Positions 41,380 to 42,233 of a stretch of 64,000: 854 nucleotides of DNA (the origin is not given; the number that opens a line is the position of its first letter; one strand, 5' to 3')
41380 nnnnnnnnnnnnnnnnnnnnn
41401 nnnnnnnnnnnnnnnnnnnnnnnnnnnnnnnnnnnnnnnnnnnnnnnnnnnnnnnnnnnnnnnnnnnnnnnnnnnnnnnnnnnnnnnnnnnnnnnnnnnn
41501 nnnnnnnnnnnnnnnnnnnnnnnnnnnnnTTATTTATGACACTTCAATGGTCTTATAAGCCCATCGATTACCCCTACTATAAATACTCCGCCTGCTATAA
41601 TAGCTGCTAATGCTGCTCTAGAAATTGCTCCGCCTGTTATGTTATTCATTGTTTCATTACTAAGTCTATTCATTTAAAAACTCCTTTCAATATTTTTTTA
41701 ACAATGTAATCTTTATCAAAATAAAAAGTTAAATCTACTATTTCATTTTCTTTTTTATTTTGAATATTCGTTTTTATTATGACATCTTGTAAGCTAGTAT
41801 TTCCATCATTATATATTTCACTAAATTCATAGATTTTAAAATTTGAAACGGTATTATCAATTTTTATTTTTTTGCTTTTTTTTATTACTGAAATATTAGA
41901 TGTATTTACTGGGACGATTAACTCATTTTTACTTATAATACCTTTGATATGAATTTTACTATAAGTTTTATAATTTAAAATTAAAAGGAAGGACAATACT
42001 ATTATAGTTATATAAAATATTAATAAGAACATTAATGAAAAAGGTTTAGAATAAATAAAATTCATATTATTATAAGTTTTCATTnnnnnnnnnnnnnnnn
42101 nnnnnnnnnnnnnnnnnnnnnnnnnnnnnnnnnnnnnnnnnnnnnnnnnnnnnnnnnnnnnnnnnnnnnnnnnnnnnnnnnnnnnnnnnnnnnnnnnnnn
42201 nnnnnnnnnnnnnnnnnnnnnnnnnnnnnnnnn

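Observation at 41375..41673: Two unannotated double-glycine-leader peptide genes: a putative two-peptide (class IIb-like) bacteriocin, each mature peptide ending near a single Cys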

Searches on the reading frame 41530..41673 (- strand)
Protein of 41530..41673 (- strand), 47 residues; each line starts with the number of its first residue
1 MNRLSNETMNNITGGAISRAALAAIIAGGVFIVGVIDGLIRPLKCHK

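Call 3: search_protein_families(library=pfam, proteins=[window:41530-41673:-], max_evalue=1)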
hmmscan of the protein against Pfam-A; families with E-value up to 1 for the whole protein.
window:41530-41673:- (47 aa): 3 families
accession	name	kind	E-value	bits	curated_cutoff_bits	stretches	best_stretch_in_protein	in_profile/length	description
PF10439.15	Bacteriocin_IIc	-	0.023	15.1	27.1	1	2-35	5-36/59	Bacteriocin class II with double-glycine leader peptide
PF25471.1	TM_PetC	-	0.043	14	37.1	1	8-27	12-31/48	Iron-sulfur subunit PetC transmembrane anchor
PF10873.13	CYYR1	-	0.22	12.4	31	1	13-40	47-74/149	Cysteine and tyrosine-rich protein 1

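Call 4: search_protein_families(library=ncbifam, proteins=[window:41530-41673:-], max_evalue=1)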
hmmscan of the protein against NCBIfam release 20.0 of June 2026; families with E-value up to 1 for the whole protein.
window:41530-41673:- (47 aa): 1 family
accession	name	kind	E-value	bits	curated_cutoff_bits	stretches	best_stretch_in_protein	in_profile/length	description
TIGR01847.1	bacteriocin_sig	domain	0.014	16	15.7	1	2-15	2-15/15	bacteriocin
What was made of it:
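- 41530..41673 (-): Peptide A precursor, 47 aa. The leader is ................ The predicted mature peptide is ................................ (32 aa, +3, transmembrane-like). The TIGR01847 leader model scores 16 bits against a cut-off of 15.7 (call 4).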

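Call 8: find_homologous_proteins(query=window:41530-41673:-, max_evalue=10)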
Query window:41530-41673:- (47 aa): 4 proteins with E <= 10 among 4 candidates.
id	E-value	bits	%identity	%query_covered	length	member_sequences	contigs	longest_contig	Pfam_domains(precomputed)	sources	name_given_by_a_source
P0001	3.8e-22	93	100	100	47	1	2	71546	-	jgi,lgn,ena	-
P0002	1.9e-16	75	81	100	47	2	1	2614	-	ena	-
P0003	1.5e-7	48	55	100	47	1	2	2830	-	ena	-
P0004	9.2e-4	36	44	98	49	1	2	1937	-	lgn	-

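Call 12: find_encoding_contigs(protein=P0003, flank=5000, max_places=4)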
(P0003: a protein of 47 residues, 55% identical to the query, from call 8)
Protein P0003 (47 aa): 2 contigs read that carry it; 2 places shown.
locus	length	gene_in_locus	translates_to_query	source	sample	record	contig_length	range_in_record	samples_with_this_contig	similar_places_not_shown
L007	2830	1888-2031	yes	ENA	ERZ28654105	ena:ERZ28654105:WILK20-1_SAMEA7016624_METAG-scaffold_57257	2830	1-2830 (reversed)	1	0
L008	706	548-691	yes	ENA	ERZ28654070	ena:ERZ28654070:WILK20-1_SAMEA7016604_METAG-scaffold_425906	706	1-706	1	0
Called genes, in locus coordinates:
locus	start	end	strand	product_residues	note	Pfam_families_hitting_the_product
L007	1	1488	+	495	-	?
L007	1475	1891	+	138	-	-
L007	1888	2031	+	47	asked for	-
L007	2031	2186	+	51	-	-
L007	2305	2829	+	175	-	?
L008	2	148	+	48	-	?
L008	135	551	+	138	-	-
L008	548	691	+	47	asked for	-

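Call 13: find_encoding_contigs(protein=P0004, flank=5000, max_places=4)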
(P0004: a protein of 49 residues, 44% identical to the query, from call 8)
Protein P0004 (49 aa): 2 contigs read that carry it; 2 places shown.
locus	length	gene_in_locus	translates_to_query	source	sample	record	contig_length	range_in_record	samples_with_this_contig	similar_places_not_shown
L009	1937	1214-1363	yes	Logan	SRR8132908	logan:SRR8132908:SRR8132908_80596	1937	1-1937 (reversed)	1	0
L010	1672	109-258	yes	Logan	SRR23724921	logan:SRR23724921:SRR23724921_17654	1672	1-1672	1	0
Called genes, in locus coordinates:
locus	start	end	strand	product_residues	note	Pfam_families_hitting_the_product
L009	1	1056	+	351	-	?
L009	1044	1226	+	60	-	-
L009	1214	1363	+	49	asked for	-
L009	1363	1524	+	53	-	-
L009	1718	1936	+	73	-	?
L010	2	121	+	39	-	?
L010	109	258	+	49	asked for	-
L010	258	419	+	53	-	-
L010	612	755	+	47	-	-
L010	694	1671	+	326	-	?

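Call 31: search_protein_representatives(alignment_id=A3)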
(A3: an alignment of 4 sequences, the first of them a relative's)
Query: 4 sequences, 47 profile positions. Proteins with E-value up to 0.001 (for the whole library): 287; up to 1e-10: 15; up to 1e-30: 0. The best 150 are listed.
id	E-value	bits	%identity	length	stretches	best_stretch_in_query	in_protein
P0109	1.1e-21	92.8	-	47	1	1-47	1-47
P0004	1.5e-21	92.5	-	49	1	1-47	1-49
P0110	1.7e-21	92.3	-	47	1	1-47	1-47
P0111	5.6e-14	68.2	-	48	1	2-46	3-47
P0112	2.0e-12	63.3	-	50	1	1-47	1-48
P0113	2.1e-12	63.2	-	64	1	1-45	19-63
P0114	6.2e-12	61.7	-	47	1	1-46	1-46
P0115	1.4e-11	60.5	-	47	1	1-47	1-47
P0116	3.1e-11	59.4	-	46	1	1-46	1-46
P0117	3.1e-11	59.4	-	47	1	1-46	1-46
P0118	3.2e-11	59.4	-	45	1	4-46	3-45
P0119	3.4e-11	59.3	-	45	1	1-46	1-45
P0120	5.9e-11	58.6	-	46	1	1-46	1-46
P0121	6.1e-11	58.5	-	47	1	1-46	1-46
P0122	9.5e-11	57.9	-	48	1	1-47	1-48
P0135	1.4e-09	54.1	-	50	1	1-45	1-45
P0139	2.5e-09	53.4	-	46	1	1-44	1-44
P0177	4.8e-08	49.2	-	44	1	4-40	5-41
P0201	6.5e-07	45.6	-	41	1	3-40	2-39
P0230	2.4e-06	43.8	-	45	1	1-40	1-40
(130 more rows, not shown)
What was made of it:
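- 41530..41673 (-): Relatives were found in calls 8 and 31 (287 representatives at E<=1e-3).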

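Call 53: find_related_loci(query=A7, collection=metagenome_contigs, flank=4000)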
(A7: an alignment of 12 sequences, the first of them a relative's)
Query A7 (47 aa) in metagenome_contigs; peptide patterns used: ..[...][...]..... (x = any residue, [..] = any of these).
87 stretches matched a pattern; 51 encode a relative of the query (tblastn E <= 1e-3); 51 distinct loci.
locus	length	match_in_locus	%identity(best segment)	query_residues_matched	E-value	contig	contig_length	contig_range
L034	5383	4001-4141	53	1-47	2e-12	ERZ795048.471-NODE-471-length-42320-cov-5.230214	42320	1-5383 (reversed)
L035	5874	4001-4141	53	1-47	2e-12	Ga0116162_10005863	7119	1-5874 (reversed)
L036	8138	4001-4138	57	1-46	3e-12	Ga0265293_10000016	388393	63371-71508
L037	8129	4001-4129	49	4-46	1e-11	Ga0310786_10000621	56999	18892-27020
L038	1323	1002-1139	52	1-46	1e-11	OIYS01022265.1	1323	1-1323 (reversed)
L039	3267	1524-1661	48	1-46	3e-11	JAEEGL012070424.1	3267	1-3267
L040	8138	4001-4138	48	2-47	6e-11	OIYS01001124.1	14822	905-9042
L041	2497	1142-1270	44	4-46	1e-10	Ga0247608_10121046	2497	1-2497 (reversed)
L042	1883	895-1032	50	1-46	1e-10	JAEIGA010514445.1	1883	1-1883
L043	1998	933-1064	51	1-45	1e-10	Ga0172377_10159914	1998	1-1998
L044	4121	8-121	61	9-46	1e-10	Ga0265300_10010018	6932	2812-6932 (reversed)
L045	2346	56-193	46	1-46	2e-10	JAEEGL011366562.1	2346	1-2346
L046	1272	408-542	53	1-46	2e-10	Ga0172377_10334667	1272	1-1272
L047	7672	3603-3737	49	3-47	2e-10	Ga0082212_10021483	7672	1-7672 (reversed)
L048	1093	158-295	46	1-46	2e-10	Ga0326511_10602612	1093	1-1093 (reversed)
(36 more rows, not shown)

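Call 60: search_protein_families(library=pfam, alignment_id=A6, max_evalue=1)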
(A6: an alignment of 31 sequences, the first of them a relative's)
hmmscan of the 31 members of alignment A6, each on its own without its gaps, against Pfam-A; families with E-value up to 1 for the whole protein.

A. member 1, P0001 (47 aa): 3 families
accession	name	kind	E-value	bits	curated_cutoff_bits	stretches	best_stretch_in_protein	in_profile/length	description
PF10439.15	Bacteriocin_IIc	-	0.023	15.1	27.1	1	2-35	5-36/59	Bacteriocin class II with double-glycine leader peptide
PF25471.1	TM_PetC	-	0.043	14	37.1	1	8-27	12-31/48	Iron-sulfur subunit PetC transmembrane anchor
PF10873.13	CYYR1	-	0.22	12.4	31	1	13-40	47-74/149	Cysteine and tyrosine-rich protein 1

B. families by the number of members that match (of 31 scanned): 18 families
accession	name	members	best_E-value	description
PF10439.15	Bacteriocin_IIc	17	0.00014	Bacteriocin class II with double-glycine leader peptide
PF11632.14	LcnG-beta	5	0.00032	Lactococcin G-beta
PF03047.20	ComC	5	0.024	COMC family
PF04604.19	L_biotic_typeA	2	0.061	Type-A lantibiotic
PF10873.13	CYYR1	2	0.067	Cysteine and tyrosine-rich protein 1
PF10779.14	XhlA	2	0.29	Haemolysin XhlA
PF04369.19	Lactococcin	1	0.0043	Lactococcin-like family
PF05808.16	Podoplanin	1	0.021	Podoplanin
PF25471.1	TM_PetC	1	0.043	Iron-sulfur subunit PetC transmembrane anchor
PF05653.20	Mg_trans_NIPA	1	0.065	Magnesium transporter NIPA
PF17508.7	MccV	1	0.066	Microcin V bacteriocin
PF17247.7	DUF5316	1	0.082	Family of unknown function (DUF5316)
PF19511.4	TrbL_5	1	0.14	Conjugal transfer protein TrbL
PF16934.11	Mersacidin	1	0.19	Two-component Enterococcus faecalis cytolysin (EFC)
PF14811.11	TPD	1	0.2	Protein of unknown function TPD sequence-motif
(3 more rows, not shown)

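Call 68: find_encoding_contigs(protein=P0135, flank=3000, max_places=3)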
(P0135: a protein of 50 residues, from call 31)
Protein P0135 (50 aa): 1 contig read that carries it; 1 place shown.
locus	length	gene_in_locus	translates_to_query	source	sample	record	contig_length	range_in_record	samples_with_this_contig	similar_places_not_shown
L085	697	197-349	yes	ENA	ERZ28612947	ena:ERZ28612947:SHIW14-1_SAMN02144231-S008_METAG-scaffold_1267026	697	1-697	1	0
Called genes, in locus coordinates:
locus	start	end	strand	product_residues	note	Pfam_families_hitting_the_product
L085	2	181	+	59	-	?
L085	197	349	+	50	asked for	-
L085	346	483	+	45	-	-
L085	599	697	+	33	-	?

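Call 69: find_encoding_contigs(protein=P0139, flank=3000, max_places=3)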
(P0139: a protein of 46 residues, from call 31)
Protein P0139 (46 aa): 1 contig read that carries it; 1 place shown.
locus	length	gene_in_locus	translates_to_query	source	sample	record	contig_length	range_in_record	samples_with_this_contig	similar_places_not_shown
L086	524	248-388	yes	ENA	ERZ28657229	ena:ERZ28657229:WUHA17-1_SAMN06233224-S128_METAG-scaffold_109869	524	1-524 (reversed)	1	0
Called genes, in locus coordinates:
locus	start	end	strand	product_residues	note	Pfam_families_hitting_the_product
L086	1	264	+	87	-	?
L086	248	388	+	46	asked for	-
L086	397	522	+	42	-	?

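Call 73: find_encoding_contigs(protein=P0230, flank=1500, max_places=2)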
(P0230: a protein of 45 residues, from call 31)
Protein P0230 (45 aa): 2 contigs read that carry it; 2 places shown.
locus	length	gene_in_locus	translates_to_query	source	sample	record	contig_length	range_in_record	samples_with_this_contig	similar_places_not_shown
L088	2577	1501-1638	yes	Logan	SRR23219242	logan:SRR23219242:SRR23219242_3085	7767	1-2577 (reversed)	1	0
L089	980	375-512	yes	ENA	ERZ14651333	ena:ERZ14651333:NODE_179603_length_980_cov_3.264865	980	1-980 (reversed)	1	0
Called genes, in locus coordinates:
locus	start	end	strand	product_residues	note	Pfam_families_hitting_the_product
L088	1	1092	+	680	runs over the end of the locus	PF03412:Peptidase_C39, PF00664:ABC_membrane, PF00005:ABC_tran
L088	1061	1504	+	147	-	-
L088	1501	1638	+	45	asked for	-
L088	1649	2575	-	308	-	?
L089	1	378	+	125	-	?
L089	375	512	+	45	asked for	-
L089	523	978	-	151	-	?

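Call 74: find_encoding_contigs(protein=P0177, flank=1500, max_places=2)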
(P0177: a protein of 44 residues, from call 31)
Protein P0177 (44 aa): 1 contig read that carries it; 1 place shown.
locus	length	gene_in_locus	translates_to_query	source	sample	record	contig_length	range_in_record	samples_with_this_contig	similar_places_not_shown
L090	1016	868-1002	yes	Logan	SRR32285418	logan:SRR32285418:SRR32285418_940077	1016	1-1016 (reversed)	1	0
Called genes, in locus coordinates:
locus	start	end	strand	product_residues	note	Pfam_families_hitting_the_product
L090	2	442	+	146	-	?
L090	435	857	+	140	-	-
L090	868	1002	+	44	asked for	-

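Call 75: find_encoding_contigs(protein=P0201, flank=1500, max_places=2)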
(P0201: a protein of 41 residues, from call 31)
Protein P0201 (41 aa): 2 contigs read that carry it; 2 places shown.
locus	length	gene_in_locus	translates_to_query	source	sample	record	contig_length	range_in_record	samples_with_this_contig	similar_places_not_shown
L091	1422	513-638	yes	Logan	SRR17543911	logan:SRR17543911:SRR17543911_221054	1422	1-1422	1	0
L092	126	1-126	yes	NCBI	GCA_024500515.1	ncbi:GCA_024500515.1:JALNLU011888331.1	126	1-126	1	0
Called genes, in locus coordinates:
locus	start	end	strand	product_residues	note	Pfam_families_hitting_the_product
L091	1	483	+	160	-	?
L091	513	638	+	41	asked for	-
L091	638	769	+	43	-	-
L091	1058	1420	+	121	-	?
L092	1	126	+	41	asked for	?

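Call 79: search_solved_structures(query=A6, max_evalue=10)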
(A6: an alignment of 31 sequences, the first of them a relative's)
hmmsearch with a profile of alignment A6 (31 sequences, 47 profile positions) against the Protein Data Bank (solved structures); distinct sequences matched with E-value up to 10: 8.
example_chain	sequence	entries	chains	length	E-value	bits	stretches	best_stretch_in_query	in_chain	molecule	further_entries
4w82_A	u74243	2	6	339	0.086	16.3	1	33-45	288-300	Fatty acid synthase | Enoyl-[acyl-carrier-protein] reductase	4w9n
9b80_A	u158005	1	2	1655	0.2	15.1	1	33-45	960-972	Fatty acid synthase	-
8eyi_E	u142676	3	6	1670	0.2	15.1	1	33-45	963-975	Fatty acid synthase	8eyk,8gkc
8vf7_A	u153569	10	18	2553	0.28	14.6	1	33-45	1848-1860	Fatty acid synthase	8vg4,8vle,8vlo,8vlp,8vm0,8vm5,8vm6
8vf7_B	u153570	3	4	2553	0.28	14.6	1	33-45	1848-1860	Fatty acid synthase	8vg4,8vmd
9ylu_A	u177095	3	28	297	0.33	14.4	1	11-37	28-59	CbCash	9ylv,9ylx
9hmf_O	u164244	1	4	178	0.44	14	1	2-36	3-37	Flagellar protein FliL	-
7s5j_B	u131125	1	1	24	0.51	13.8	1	3-18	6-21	CtA peptide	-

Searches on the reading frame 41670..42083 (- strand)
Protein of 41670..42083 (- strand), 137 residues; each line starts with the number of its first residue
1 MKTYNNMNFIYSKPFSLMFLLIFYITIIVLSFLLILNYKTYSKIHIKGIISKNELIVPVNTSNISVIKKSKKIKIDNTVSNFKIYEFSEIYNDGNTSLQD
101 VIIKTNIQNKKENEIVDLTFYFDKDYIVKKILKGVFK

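Call 3: search_protein_families(library=pfam, proteins=[window:41670-42083:-], max_evalue=1)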
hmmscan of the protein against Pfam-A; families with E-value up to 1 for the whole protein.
window:41670-42083:- (137 aa): 1 family
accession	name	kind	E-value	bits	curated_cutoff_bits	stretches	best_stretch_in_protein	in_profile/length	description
PF01172.24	SBDS_N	-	0.13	12.6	24.6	1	43-108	4-51/88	Shwachman-Bodian-Diamond syndrome (SBDS) N-terminal domain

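Call 4: search_protein_families(library=ncbifam, proteins=[window:41670-42083:-], max_evalue=1)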
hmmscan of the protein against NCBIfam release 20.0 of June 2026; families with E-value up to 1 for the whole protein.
window:41670-42083:- (137 aa): 1 family
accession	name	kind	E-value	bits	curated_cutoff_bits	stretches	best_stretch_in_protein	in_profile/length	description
NF045999.1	MAG1140_fam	equivalog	0.002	18.3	35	1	12-133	4-126/126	MAG1140 family protein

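Call 58: search_protein_families(library=ncbifam, alignment_id=A8, max_evalue=1)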
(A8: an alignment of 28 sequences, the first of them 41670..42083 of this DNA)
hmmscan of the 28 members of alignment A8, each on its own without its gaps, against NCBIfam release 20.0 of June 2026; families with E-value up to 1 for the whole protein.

A. member 1, window:41670-42083:- (137 aa): 1 family
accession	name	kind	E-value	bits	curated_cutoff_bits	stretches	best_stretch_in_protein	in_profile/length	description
NF045999.1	MAG1140_fam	equivalog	0.002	18.3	35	1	12-133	4-126/126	MAG1140 family protein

B. families by the number of members that match (of 28 scanned): 12 families
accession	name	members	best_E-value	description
NF045999.1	MAG1140_fam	10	6.5e-05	MAG1140 family protein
NF038087.1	arch_ser_synth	1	0.0014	archaetidylserine synthase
TIGR01232.1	lacD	1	0.019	tagatose-bisphosphate aldolase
NF011232.0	PRK14639.1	1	0.025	ribosome maturation factor RimP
NF041659.1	Papain_Inhib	1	0.028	cysteine/serine endopeptidase inhibitor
NF006222.0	PRK08349.1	1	0.05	hypothetical protein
NF047690.1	LIC20036_fam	1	0.062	LIC20036 family protein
NF007538.0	PRK10150.1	1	0.093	beta-glucuronidase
NF041014.1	pilin_ComGG_2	1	0.12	competence type IV pilus minor pilin ComGG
TIGR02558.1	HrpB2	1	0.24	type III secretion protein HrpB2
NF010513.0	PRK13922.12-3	1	0.25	rod shape-determining protein MreC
NF033218.1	anchor_AmaP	1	0.78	alkaline shock response membrane anchor protein AmaP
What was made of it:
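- On NCBIfam NF045999 MAG1140 family (accessory protein): Ten of 28 homologues match, best E 6.5e-5 (calls 4, 58).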

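Call 59: search_protein_families(library=pfam, alignment_id=A8, max_evalue=1)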
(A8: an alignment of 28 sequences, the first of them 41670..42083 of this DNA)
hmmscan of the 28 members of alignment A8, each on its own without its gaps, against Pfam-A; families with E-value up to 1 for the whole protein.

A. member 1, window:41670-42083:- (137 aa): 1 family
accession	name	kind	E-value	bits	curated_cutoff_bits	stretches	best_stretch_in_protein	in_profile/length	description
PF01172.24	SBDS_N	-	0.13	12.6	24.6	1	43-108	4-51/88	Shwachman-Bodian-Diamond syndrome (SBDS) N-terminal domain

B. families by the number of members that match (of 28 scanned): 18 families
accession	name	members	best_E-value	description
PF14202.11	TnpW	2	0.16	Transposon-encoded protein TnpW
PF10190.14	Tmemb_170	1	0.0054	Putative transmembrane protein 170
PF02638.21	GHL10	1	0.014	Glycosyl hydrolase-like 10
PF08820.15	DUF1803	1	0.016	Domain of unknown function (DUF1803)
PF06609.19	TRI12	1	0.029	Fungal trichothecene efflux pump (TRI12)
PF17627.7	IncE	1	0.04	Inclusion membrane protein E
PF02714.20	RSN1_7TM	1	0.046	Calcium-dependent channel, 7TM region, putative phosphate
PF18423.6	zf_CopZ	1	0.047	Zinc binding domain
PF19300.4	BPD_transp_1_N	1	0.059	Binding-prot-dependent transport system membrane comp, N-term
PF21710.3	Spt6_S1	1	0.08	Spt6, S1/OB domain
PF13624.11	SurA_N_3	1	0.086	SurA-like N-terminal domain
PF01172.24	SBDS_N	1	0.13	Shwachman-Bodian-Diamond syndrome (SBDS) N-terminal domain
PF19589.4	DUF6095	1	0.15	Family of unknown function (DUF6095)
PF10669.14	Phage_Gp23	1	0.17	Protein gp23 (Bacteriophage A118)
PF00510.24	COX3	1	0.24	Cytochrome c oxidase subunit III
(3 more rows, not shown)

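Call 70: predict_structure(protein=window:41670-42083:-)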
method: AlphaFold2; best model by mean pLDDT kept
length: 137 residues; sequences in the alignment: 1
mean_pLDDT: 57.1   pTM: 0.34
mean pLDDT of the five models: 57.1, 55.3, 53.1, 52.1, 51.7
residues with pLDDT >= 90: 12; 70-90: 12; 50-70: 48; < 50: 65
segments of 3 or more residues with pLDDT < 50: 39-42, 62-100, 125-137
pLDDT, mean of each block of 10 residues (from residue 1): 64 84 95 67 56 54 47 45 41 43 49 56 48 46
secondary structure, 60 per line:
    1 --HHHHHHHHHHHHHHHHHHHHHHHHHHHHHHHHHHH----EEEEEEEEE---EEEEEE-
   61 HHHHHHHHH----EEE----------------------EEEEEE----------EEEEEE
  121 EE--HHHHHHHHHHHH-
elements in order: H3-37 E42-50 E54-59 H61-69 E74-76 E99-104 E115-122 H125-136
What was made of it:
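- Tried and rejected: The accessory protein folded from a single sequence gave pLDDT 57 and pTM 0.34 (call 70).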

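Call 80: search_solved_structures(query=A8, max_evalue=10)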
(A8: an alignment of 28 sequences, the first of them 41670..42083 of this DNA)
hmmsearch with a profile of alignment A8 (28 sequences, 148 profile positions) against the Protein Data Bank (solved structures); distinct sequences matched with E-value up to 10: 2.
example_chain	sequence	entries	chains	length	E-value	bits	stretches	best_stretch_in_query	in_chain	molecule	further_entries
9uzo_E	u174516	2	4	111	0.0082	19.4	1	25-119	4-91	Entry-fusion complex protein OPG086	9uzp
2qhd_A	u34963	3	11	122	1.2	12.3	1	38-89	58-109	Phospholipase A2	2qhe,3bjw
